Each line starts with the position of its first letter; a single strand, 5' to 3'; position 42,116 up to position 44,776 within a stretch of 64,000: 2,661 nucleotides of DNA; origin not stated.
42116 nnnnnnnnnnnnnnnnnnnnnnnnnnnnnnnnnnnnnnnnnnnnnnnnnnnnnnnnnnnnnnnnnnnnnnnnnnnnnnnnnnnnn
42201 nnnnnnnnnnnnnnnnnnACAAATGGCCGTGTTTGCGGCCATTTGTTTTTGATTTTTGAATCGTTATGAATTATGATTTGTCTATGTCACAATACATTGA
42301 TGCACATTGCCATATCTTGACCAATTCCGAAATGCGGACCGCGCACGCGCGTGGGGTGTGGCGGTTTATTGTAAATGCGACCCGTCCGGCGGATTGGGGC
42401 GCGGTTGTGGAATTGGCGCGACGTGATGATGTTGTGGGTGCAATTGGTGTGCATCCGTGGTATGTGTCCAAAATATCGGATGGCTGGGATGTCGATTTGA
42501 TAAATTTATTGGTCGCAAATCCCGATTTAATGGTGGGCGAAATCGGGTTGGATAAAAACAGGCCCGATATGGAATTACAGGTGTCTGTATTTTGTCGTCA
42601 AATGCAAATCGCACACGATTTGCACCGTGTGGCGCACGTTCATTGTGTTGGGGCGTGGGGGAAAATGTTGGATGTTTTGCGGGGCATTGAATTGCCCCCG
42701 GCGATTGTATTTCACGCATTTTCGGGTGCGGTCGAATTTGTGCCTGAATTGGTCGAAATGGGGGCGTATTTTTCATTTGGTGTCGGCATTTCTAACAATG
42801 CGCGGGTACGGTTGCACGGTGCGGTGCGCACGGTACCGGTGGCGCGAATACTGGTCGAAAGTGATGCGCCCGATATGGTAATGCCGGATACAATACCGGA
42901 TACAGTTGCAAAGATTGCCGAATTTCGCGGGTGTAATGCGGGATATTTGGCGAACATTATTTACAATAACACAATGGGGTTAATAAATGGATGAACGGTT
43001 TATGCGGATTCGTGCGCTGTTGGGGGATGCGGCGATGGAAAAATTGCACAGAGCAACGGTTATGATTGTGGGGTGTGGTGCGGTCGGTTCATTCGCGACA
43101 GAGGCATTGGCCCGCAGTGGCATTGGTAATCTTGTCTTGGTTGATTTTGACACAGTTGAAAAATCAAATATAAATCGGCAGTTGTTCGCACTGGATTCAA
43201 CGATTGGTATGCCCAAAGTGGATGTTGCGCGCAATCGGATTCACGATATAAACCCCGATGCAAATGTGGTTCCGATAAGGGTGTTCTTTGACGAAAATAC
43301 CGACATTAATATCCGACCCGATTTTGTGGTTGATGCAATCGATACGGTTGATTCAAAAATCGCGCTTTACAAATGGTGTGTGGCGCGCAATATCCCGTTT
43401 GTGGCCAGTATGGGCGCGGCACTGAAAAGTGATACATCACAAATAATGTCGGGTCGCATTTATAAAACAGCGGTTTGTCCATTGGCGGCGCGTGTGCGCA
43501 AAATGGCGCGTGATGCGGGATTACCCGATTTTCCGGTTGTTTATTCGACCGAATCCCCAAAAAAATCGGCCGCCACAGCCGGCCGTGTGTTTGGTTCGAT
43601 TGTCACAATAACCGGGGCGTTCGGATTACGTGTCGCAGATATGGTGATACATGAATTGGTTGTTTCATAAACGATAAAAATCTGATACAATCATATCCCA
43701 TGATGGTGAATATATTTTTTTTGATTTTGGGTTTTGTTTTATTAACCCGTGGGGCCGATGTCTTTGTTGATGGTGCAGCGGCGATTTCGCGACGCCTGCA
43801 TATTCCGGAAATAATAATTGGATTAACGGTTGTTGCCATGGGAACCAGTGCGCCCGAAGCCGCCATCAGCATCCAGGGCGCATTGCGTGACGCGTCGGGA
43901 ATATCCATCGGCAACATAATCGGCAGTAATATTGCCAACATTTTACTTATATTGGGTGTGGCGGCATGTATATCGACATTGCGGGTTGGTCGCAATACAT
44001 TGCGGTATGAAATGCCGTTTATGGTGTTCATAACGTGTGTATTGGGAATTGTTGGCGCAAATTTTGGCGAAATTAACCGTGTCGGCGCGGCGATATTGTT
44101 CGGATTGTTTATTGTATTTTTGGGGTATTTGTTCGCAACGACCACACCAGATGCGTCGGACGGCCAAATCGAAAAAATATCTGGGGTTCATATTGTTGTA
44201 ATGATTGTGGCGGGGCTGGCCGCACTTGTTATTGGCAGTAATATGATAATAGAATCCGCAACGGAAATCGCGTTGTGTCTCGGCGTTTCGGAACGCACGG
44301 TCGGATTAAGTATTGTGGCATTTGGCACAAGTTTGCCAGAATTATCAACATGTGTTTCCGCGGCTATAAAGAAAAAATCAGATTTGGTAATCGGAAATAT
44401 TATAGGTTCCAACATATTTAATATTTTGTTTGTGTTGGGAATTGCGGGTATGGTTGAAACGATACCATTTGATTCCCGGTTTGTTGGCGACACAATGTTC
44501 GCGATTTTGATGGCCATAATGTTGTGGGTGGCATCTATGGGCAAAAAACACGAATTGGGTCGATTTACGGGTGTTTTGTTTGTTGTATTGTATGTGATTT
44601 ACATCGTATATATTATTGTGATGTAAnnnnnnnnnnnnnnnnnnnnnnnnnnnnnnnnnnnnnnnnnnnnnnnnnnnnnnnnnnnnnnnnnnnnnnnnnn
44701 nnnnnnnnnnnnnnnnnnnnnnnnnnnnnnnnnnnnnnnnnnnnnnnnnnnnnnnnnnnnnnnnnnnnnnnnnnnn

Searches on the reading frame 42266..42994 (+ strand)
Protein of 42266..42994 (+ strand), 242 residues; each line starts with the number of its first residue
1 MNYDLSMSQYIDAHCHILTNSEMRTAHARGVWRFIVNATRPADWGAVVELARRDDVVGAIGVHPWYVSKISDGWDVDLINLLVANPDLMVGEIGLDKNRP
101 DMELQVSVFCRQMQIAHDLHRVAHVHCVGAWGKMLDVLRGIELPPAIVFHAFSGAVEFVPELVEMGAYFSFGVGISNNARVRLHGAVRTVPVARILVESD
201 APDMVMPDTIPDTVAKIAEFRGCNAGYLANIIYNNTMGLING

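Call 69: search_protein_families(library=pfam, proteins=[window:42266-42994:+], max_evalue=0.001)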
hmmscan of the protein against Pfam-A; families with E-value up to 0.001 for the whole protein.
window:42266-42994:+ (242 aa): 1 family
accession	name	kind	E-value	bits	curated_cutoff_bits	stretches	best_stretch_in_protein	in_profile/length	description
PF01026.27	TatD_DNase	-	6.8e-46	157.1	27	1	11-239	1-251/253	TatD related DNase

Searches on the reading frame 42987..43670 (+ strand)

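Call 69: search_protein_families(library=pfam, proteins=[window:42987-43670:+], max_evalue=0.001)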
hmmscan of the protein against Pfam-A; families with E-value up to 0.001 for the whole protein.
window:42987-43670:+ (227 aa): 1 family
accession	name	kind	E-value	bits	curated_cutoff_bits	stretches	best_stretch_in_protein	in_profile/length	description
PF00899.27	ThiF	-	1.5e-43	149.1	28.1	1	10-221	8-199/238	ThiF family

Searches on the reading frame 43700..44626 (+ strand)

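Call 69: search_protein_families(library=pfam, proteins=[window:43700-44626:+], max_evalue=0.001)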
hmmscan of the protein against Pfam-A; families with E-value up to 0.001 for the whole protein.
window:43700-44626:+ (308 aa): 1 family
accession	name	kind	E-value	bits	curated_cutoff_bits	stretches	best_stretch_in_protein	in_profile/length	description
PF01699.29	Na_Ca_ex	-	7.6e-64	214.7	24.9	2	5-145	3-150/151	Sodium/calcium exchanger protein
